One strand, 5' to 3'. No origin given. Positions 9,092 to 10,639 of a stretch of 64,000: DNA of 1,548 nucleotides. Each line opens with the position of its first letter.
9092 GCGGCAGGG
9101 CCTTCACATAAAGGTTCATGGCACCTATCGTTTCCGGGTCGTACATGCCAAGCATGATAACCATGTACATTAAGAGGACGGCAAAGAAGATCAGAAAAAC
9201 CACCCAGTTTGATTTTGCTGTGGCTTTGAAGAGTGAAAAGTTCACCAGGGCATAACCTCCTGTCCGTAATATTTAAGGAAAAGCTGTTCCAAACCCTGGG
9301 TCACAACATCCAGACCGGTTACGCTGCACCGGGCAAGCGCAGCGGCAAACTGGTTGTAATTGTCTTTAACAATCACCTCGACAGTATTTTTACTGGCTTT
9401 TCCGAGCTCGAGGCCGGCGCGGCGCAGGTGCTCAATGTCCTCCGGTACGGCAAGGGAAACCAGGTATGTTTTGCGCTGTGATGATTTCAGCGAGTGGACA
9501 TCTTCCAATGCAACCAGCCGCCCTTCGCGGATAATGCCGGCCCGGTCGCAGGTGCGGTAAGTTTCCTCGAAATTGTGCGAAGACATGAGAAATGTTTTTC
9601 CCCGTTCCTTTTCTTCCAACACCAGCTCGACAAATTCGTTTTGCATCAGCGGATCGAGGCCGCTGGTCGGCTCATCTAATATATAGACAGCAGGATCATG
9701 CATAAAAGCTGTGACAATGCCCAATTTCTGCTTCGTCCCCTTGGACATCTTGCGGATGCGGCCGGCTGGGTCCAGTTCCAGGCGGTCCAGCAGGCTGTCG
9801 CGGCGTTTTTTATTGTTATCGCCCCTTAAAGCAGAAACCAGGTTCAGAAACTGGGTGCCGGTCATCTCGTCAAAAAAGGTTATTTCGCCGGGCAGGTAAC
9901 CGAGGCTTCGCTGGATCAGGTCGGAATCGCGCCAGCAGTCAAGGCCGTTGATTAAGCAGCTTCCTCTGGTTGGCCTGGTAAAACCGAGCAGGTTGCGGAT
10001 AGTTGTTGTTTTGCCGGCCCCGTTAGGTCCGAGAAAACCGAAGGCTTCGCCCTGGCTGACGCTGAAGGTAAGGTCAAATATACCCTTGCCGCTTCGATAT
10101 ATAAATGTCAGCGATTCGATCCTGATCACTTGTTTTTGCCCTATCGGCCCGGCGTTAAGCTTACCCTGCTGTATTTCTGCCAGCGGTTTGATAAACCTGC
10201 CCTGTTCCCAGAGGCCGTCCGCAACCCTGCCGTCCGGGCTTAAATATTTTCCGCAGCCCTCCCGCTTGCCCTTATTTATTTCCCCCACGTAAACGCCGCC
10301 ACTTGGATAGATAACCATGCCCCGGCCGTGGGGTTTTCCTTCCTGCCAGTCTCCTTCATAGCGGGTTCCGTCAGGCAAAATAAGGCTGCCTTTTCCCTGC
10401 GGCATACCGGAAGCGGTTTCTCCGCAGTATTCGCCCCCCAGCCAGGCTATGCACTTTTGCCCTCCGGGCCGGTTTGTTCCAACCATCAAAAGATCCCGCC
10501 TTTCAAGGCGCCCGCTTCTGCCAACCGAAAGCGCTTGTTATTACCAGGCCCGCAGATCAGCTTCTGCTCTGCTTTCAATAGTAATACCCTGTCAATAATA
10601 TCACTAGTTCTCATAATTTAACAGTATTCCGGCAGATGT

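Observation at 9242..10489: ABC exporter ATPase fused to an N-terminal MORN-repeat domain (copy 1)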

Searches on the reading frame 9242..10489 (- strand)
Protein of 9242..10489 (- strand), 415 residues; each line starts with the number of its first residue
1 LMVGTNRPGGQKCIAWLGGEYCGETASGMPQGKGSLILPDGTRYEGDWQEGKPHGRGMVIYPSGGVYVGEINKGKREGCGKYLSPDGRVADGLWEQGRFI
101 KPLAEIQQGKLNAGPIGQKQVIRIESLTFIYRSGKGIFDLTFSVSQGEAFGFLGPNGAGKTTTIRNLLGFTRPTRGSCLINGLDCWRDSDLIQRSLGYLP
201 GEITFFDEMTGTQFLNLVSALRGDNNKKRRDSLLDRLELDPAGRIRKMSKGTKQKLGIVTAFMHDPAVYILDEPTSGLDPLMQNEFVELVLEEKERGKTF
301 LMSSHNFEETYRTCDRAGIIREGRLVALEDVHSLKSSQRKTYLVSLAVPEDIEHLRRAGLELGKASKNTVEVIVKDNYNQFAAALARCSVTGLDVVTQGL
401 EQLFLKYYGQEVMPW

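Call 3: search_protein_families(library=pfam, proteins=[window:9242-10489:-], max_evalue=0.01)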
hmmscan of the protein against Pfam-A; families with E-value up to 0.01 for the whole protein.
window:9242-10489:- (415 aa): 4 families
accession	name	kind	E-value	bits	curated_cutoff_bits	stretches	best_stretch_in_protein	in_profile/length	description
PF00005.33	ABC_tran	-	3.1e-24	86.6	25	1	139-276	3-137/137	ABC transporter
PF13304.12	AAA_21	-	4.2e-15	57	27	1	245-306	235-299/304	AAA domain, putative AbiEii toxin, Type IV TA system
PF02493.26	MORN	-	2.2e-14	52.8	22.5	2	44-66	1-23/23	MORN repeat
PF00448.28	SRP54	-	0.00015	21.9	22.7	1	152-272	6-122/196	SRP54-type protein, GTPase domain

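Call 4: search_protein_families(library=ncbifam, proteins=[window:9242-10489:-], max_evalue=0.01)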
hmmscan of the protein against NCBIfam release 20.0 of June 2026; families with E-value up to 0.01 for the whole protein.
window:9242-10489:- (415 aa): 184 families (the best 25 are shown)
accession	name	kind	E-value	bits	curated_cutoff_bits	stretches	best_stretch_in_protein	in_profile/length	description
TIGR01188.1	drrA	subfamily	3e-53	181.1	312.45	1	135-374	7-253/302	daunorubicin resistance ABC transporter, ATP-binding protein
TIGR03522.1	GldA_ABC_ATP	equivalog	2.5e-45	155.2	402.6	1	122-396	3-284/301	gliding motility-associated ABC transporter ATP-binding subunit GldA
NF033858.1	ABC2_perm_RbbA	equivalog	4.2e-36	124.2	1050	1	118-343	263-493/909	ribosome-associated ATPase/putative transporter RbbA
NF010060.0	PRK13537.1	equivalog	7.9e-35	120.2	521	1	121-412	15-312/314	nodulation factor ABC transporter ATP-binding protein NodI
TIGR04406.1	LPS_export_lptB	equivalog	1.3e-34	119.6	240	1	123-339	3-229/239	LPS export ABC transporter ATP-binding protein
TIGR03740.1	galliderm_ABC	subfamily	1.4e-33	116.5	309.75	1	124-328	3-205/223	lantibiotic protection ABC transporter ATP-binding subunit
NF047565.1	PSM_export_PmtA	equivalog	1.4e-32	113.2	350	1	136-336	16-217/282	phenol-soluble modulin export ABC transporter ATP-binding protein PmtA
NF010059.0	PRK13536.1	equivalog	6.7e-31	107.3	549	1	121-335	43-262/342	nodulation factor ABC transporter ATP-binding protein NodI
TIGR01288.1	nodI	equivalog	9.1e-29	100.4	424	1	138-338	21-226/303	nodulation factor ABC transporter ATP-binding protein NodI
TIGR01186.1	proV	subfamily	1.4e-26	93.5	326.6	1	135-328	7-211/363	betaine/proline/choline family ABC transporter ATP-binding protein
TIGR01257.1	rim_protein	equivalog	3.9e-26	90.3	4012.85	1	139-331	950-1144/2272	rim ABC transporter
TIGR03864.1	PQQ_ABC_ATP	hypoth_equivalog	9.2e-26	90.7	302.25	1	122-338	2-223/236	ABC transporter, ATP-binding subunit, PQQ-dependent alcohol dehydrogenase system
NF008039.0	PRK10771.1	equivalog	9.3e-26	90.7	298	1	122-337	2-220/234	thiamine ABC transporter ATP-binding protein ThiQ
TIGR04521.1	ECF_ATPase_2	equivalog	2.4e-25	89.2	330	2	247-356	144-254/279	energy-coupling factor transporter ATPase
NF008442.0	PRK11288.1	equivalog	2.2e-24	85.6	689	1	119-353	5-246/504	L-arabinose ABC transporter ATP-binding protein AraG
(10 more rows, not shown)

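Call 5: find_homologous_proteins(query=window:9242-10489:-, max_evalue=1e-10)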
Query window:9242-10489:- (415 aa): 8000 proteins with E <= 1e-10 among 8000 candidates; the best 120 are listed.
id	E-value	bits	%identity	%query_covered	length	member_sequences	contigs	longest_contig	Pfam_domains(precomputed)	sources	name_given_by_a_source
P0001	1.8e-236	803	84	100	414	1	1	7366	PF02493.27,PF00005.34,PF00448.29,PF13304.13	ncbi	-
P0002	2.1e-233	793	83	100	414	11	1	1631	PF02493.27,PF00005.34,PF13304.13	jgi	jgi:ABC-2 type transport system ATP-binding protein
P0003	7.9e-231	784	83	100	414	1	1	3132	PF02493.27,PF00005.34,PF13304.13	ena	-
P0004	6.5e-222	755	79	100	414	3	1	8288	PF02493.27,PF00005.34,PF13304.13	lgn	-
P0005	1.7e-220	750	79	100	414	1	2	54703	PF02493.27,PF00005.34,PF13304.13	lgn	-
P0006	5.7e-220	749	79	100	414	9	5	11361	PF02493.27,PF00005.34,PF13304.13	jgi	jgi:ABC-2 type transport system ATP-binding protein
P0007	2.7e-212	723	77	98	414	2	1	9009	PF02493.27,PF00005.34,PF00448.29,PF13304.13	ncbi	-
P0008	2.9e-207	707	76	99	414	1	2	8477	PF02493.27,PF00005.34,PF13304.13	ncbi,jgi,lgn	-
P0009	3.0e-201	687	74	97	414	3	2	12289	PF02493.27,PF00005.34,PF13304.13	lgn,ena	-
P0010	1.1e-200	685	71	100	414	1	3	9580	PF02493.27,PF00005.34,PF13304.13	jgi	jgi:ABC-2 type transport system ATP-binding protein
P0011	1.1e-190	652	70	96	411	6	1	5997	PF02493.27,PF00005.34,PF13304.13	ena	-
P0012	7.4e-190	649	69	97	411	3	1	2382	PF02493.27,PF00005.34,PF13304.13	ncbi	-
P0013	8.4e-190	649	69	99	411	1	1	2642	PF02493.27,PF00005.34,PF13304.13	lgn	-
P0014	8.8e-190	649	69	99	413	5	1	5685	PF02493.27,PF00005.34,PF13304.13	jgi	jgi:ABC-2 type transport system ATP-binding protein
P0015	6.7e-188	643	69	97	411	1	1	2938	PF02493.27,PF00005.34,PF13304.13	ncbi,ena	-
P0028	4.8e-182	624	67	99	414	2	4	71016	PF02493.27,PF00005.34,PF13304.13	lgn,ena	-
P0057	4.2e-155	535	60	96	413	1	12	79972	PF02493.27,PF00005.34,PF13304.13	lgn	-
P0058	8.7e-146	504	75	71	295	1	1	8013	PF00005.34,PF13304.13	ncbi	ncbi:MAG: ABC transporter ATP-binding protein [Bacillota bacterium]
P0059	3.7e-143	496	74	71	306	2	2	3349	PF00005.34,PF13304.13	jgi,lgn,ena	-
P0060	2.7e-140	486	74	71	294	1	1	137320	PF00005.34,PF13304.13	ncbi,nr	ncbi:MAG: ABC transporter ATP-binding protein [Bacillota bacterium]|nr:ABC transporter ATP-binding p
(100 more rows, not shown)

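Call 13: find_encoding_contigs(protein=P0028, flank=10000, max_places=2)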
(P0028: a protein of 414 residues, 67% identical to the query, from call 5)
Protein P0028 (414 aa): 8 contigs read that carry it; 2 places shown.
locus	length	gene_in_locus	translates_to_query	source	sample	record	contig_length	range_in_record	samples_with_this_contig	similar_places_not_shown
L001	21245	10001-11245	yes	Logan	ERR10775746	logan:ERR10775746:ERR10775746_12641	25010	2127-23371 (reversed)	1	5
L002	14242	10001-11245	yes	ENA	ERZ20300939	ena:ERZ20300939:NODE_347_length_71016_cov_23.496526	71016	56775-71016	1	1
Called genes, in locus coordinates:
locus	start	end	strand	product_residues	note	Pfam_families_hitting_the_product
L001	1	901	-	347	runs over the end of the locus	PF12679:ABC2_membrane_2, PF12698:ABC2_membrane_3, PF01061:ABC2_membrane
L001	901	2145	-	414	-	PF12698:ABC2_membrane_3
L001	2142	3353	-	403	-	PF02493:MORN (weak), PF00005:ABC_tran, PF13304:AAA_21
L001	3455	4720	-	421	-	PF00596:Aldolase_II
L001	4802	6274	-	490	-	PF00202:Aminotran_3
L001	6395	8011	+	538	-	PF00370:FGGY_N, PF02782:FGGY_C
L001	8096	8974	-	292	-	-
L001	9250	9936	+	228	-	PF01259:SAICAR_synt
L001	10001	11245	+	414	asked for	PF02493:MORN (faint), PF00005:ABC_tran, PF13304:AAA_21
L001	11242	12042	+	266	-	PF12679:ABC2_membrane_2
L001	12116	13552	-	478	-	PF00404:Dockerin_1, PF07075:NamZ_N, PF20732:NamZ_C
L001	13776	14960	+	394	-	-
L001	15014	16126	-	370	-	PF00724:Oxidored_FMN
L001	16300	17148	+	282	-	PF00491:Arginase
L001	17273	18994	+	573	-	PF00501:AMP-binding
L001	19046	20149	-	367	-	PF00990:GGDEF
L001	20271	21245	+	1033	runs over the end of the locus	?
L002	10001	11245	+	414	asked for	PF02493:MORN (faint), PF00005:ABC_tran, PF13304:AAA_21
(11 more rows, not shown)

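Call 14: find_encoding_contigs(protein=P0005, flank=10000, max_places=2)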
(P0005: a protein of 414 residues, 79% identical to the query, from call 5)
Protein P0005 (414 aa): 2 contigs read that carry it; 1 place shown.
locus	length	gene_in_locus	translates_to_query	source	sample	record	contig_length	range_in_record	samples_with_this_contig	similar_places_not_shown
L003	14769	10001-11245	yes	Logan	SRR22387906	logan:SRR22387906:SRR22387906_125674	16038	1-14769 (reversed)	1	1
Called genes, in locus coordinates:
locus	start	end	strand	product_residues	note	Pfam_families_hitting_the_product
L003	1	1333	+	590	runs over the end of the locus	PF02310:B12-binding, PF04055:Radical_SAM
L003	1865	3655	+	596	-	PF00939:Na_sulph_symp (faint), PF03600:CitMHS, PF02080:TrkA_C (weak), PF03600:CitMHS (weak)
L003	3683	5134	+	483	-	PF00753:Lactamase_B, PF00581:Rhodanese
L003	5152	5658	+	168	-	PF04143:Sulf_transp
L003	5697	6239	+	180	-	PF20398:DUF6691 (weak), PF04143:Sulf_transp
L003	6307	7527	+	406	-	PF03435:Sacchrp_dh_NADP, PF16653:Sacchrp_dh_C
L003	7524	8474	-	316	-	PF00561:Abhydrolase_1, PF12146:Hydrolase_4, PF12697:Abhydrolase_6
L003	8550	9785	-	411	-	PF01979:Amidohydro_1, PF07969:Amidohydro_3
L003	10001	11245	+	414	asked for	PF02493:MORN (weak), PF00005:ABC_tran, PF13304:AAA_21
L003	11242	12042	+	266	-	PF12679:ABC2_membrane_2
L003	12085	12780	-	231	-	PF00117:GATase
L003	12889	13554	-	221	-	PF00106:adh_short, PF13561:adh_short_C2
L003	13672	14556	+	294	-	PF00701:DHDPS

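Call 15: find_encoding_contigs(protein=P0057, flank=10000, max_places=2)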
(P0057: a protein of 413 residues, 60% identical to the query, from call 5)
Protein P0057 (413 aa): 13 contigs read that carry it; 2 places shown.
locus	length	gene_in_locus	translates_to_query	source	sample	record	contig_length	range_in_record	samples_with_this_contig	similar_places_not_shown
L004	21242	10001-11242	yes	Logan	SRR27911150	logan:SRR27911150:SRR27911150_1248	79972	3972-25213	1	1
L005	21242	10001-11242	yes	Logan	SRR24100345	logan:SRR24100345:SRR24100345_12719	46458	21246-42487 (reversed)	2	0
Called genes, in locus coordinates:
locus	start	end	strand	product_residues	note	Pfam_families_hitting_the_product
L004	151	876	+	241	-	PF04474:DUF554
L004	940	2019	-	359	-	PF21088:MS_channel_1st (weak), PF00924:MS_channel_2nd, PF21082:MS_channel_3rd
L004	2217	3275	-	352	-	PF01817:CM_2, PF00800:PDT, PF01842:ACT (weak)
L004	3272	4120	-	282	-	PF00793:DAHP_synth_1, PF03102:NeuB (weak)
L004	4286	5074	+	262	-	PF00459:Inositol_P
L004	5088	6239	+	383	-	PF17746:SfsA_N, PF03749:SfsA, PF01986:DUF123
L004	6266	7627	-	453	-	PF00285:Citrate_synt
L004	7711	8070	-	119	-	-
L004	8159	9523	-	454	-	PF00291:PALP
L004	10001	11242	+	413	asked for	PF02493:MORN (weak), PF00005:ABC_tran, PF13304:AAA_21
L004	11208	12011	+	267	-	PF12679:ABC2_membrane_2 (weak), PF10920:DUF2705 (weak)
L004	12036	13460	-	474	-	PF00404:Dockerin_1, PF07075:NamZ_N, PF20732:NamZ_C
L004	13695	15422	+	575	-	PF00501:AMP-binding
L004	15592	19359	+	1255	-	PF04257:RecC_N, PF27451:RecC_4th, PF17946:RecC_C (weak)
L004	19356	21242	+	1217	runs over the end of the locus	PF00580:UvrD-helicase, PF13245:AAA_19 (faint), PF13361:UvrD_C, PF13538:UvrD_C_2 (faint)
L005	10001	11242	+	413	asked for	PF02493:MORN (weak), PF00005:ABC_tran, PF13304:AAA_21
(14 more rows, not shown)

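Call 17: find_encoding_contigs(protein=P0060, flank=6000, max_places=2)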
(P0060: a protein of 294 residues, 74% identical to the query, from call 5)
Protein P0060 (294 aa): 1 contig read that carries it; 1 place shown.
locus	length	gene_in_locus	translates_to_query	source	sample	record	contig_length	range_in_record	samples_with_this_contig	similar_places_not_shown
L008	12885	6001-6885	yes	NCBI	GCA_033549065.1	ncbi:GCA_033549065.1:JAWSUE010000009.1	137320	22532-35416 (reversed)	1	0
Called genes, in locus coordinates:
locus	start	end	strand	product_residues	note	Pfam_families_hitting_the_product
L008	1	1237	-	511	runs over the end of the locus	PF13541:ChlI, PF00158:Sigma54_activat (faint), PF00493:MCM (faint), PF01078:Mg_chelatase, PF07728:AAA_5, PF13335:Mg_chelatase_C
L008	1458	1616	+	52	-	PF00301:Rubredoxin, PF21349:RUBY_RBDX (faint)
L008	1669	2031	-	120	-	PF00543:P-II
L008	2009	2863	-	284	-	PF07556:DUF1538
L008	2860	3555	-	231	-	PF07556:DUF1538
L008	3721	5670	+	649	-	PF00580:UvrD-helicase, PF13245:AAA_19, PF13361:UvrD_C, PF13538:UvrD_C_2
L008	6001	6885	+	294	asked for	PF00005:ABC_tran, PF13304:AAA_21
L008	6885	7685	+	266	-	PF12679:ABC2_membrane_2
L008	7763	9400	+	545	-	PF00682:HMGL-like, PF22617:HCS_D2, PF08502:LeuA_dimer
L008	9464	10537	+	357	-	PF04389:Peptidase_M28 (faint), PF05343:Peptidase_M42, PF01546:Peptidase_M20 (weak)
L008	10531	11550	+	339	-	PF05343:Peptidase_M42, PF01546:Peptidase_M20 (weak)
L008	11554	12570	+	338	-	PF05343:Peptidase_M42, PF01546:Peptidase_M20, PF04389:Peptidase_M28 (weak)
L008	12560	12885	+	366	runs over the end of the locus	PF02481:DNA_processg_A, PF18306:LDcluster4 (faint), PF17782:WHD_DprA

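Call 33: search_solved_structures(query=window:9242-10486:-, max_evalue=0.00001)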
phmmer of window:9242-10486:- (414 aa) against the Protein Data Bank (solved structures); distinct sequences matched with E-value up to 0.00001: 538 (the best 60 are shown).
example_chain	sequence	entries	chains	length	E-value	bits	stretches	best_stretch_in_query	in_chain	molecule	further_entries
7tby_A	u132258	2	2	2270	5.8e-56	193.4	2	114-372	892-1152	ATP-binding cassette, sub-family A (ABC1), member 1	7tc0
7tbz_A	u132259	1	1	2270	5.8e-56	193.4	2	114-372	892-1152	ATP-binding cassette, sub-family A (ABC1), member 1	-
7tdt_A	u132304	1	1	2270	5.8e-56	193.4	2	114-372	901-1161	Phospholipid-transporting ATPase ABCA1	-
5xjy_A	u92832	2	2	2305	6.1e-56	193.4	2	114-372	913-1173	ATP-binding cassette sub-family A member 1 | Phospholipid-transporting ATPase ABCA1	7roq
7tbw_A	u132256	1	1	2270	3.9e-55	190.7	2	114-372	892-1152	ATP-binding cassette, sub-family A (ABC1), member 1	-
7w01_A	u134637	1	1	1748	3.6e-54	187.5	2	137-343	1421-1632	Phospholipid-transporting ATPase ABCA3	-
8edw_A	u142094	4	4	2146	9.1e-54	186.2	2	117-348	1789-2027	Phospholipid-transporting ATPase ABCA7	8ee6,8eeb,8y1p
7lkp_A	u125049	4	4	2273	1.7e-53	185.3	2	139-327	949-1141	Retinal-specific phospholipid-transporting ATPase ABCA4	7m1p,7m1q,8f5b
7e7i_A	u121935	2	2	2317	1.8e-53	185.2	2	139-327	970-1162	Retinal-specific phospholipid-transporting ATPase ABCA4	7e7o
7w02_A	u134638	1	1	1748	2.5e-53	184.8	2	137-343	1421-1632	Phospholipid-transporting ATPase ABCA3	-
8eop_A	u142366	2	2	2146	6.2e-53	183.4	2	117-348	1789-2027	Phospholipid-transporting ATPase ABCA7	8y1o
7lkz_A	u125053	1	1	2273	1.2e-52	182.5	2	139-327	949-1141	Retinal-specific phospholipid-transporting ATPase ABCA4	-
7e7q_A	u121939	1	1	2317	1.2e-52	182.5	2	139-327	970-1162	Retinal-specific phospholipid-transporting ATPase ABCA4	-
8k1n_E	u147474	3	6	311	7e-52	180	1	121-408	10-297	Multidrug efflux system ATP-binding protein Rv1218c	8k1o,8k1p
8k1m_C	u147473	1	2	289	4.2e-51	177.4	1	121-407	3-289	Multidrug efflux system ATP-binding protein Rv1218c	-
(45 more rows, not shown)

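Call 43: predict_structure(alignment_id=A3)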
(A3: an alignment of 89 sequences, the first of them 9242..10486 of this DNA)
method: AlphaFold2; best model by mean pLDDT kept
length: 414 residues; sequences in the alignment: 89
mean_pLDDT: 84.7   pTM: 0.59
mean pLDDT of the five models: 84.7, 84.3, 83.9, 83.9, 83.6
residues with pLDDT >= 90: 212; 70-90: 146; 50-70: 32; < 50: 24
segments of 3 or more residues with pLDDT < 50: 1-7, 106-116, 409-414
pLDDT, mean of each block of 10 residues (from residue 1): 44 91 91 93 93 92 92 89 90 88 57 54 94 91 95 88 92 93 92 84 79 90 84 95 91 93 94 90 93 94 85 90 85 67 89 88 86 80 88 68 60 33
secondary structure, 60 per line:
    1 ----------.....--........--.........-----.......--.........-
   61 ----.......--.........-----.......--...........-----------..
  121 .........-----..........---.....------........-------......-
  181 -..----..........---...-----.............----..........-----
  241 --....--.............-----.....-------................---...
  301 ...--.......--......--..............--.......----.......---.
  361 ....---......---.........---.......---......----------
elements in order: E11-15 E18-25 E28-36 E42-48 E51-59 E65-71 E74-82 E88-94 E97-101 H102-107 E119-129 E135-144 E148-152 H159-166 E174-179 H188-194 E195-197 H210-221 H226-235 H249-261 E267-271 H279-294 E298-303 H306-312 E315-320 E323-329 H330-336 E339-345 H350-356 E360-364 E368-373 H377-385 E389-395 H399-404

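Call 47: fold_search(model_id=the predicted structure, library=pdb)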
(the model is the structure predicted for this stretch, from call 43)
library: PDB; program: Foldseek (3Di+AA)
matches with E <= 10: 1863; with E <= 0.001: 1322
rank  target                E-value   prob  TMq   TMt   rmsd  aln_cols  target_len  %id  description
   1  4yer_A                6.6e-24  1.00  0.52  0.74   5.9       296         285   28  Crystal structure of an ABC transporter ATP-binding protein (TM_1403) from Thermotoga maritima MSB8 at 2.35 A resoluti (released 2015-03-11)
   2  8ee6_A                2.3e-23  1.00  0.52  0.13   8.3       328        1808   28  Cryo-EM Structure of human ABCA7 in PE/Ch nanodiscs (released 2022-12-21)
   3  7o0y_C                4.9e-23  1.00  0.58  0.77   4.2       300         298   26  ABC transporter NosDFY, nucleotide-free in GDN (released 2022-04-13)
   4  8k1o_B                6.6e-23  1.00  0.49  0.92   2.0       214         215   39  mycobacterial efflux pump, AMPPNP bound state (released 2024-07-17)
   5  7osf_B                1.5e-22  1.00  0.56  0.72   4.6       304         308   25  ABC Transporter complex NosDFYL, R-domain 1 (released 2022-06-22)
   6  8k1o_C                2.8e-22  1.00  0.49  0.93   1.6       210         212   40  mycobacterial efflux pump, AMPPNP bound state (released 2024-07-17)
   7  7o0y_B                2.9e-22  1.00  0.59  0.78   4.0       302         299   25  ABC transporter NosDFY, nucleotide-free in GDN (released 2022-04-13)
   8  7o14_B                3.1e-22  1.00  0.55  0.72   4.7       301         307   26  ABC transporter NosDFY, nucleotide-free in lipid nanodisc, R-domain 1 (released 2022-04-13)
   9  4yer_B                3.3e-22  1.00  0.52  0.76   6.0       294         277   27  Crystal structure of an ABC transporter ATP-binding protein (TM_1403) from Thermotoga maritima MSB8 at 2.35 A resoluti (released 2015-03-11)
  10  8edw_A                5.2e-22  1.00  0.52  0.13   8.4       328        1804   28  Cryo-EM Structure of human ABCA7 in BPL/Ch Nanodiscs (released 2022-12-21)
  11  7lkp_A                6.9e-22  1.00  0.60  0.14   5.5       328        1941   24  Structure of ATP-free human ABCA4 (released 2021-03-03)
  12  8eeb_A                2.5e-21  1.00  0.58  0.14   4.3       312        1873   28  Cryo-EM structure of human ABCA7 in Digitonin (released 2022-12-21)
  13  8k1p_B                2.7e-21  1.00  0.49  0.93   1.7       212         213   40  mycobacterial efflux pump, ADP+vanadate bound state (released 2024-07-17)
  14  7w01                  2.9e-21  1.00  0.56  0.17   6.1       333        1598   26  Cryo-EM structure of nucleotide-free ABCA3 (released 2022-04-27)
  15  6cvl_D                3.9e-21  1.00  0.50  0.60  10.0       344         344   21  Crystal structure of the Escherichia coli ATPgS-bound MetNI methionine ABC transporter in complex with its MetQ bindin (released 2018-11-14)
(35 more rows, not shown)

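Call 70: find_encoding_contigs(protein=P0058, flank=1500, max_places=1)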
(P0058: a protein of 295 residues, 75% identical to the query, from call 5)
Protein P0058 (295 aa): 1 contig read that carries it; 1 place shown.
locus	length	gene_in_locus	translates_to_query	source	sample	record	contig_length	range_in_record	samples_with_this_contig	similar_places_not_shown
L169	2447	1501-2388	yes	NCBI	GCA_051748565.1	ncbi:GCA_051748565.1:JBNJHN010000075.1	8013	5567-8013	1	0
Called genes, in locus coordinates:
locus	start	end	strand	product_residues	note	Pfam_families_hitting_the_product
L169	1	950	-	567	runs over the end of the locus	PF00890:FAD_binding_2, PF01266:DAO, PF03486:HI0933_like (faint), PF07992:Pyr_redox_2 (faint), PF02910:Succ_DH_flav_C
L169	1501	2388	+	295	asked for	PF00005:ABC_tran, PF13304:AAA_21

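Call 71: find_encoding_contigs(protein=P0059, flank=1500, max_places=1)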
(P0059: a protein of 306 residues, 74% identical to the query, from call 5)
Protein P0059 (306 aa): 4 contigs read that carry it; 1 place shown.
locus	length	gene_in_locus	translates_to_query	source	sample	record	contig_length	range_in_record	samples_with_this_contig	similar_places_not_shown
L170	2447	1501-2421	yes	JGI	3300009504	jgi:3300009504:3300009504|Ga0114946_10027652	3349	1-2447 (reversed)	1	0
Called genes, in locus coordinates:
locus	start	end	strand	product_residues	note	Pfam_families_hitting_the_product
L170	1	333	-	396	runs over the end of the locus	PF00465:Fe-ADH, PF13685:Fe-ADH_2, PF25137:ADH_Fe_C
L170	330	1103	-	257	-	PF09339:HTH_IclR, PF01614:IclR_C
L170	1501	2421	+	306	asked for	PF00005:ABC_tran, PF13304:AAA_21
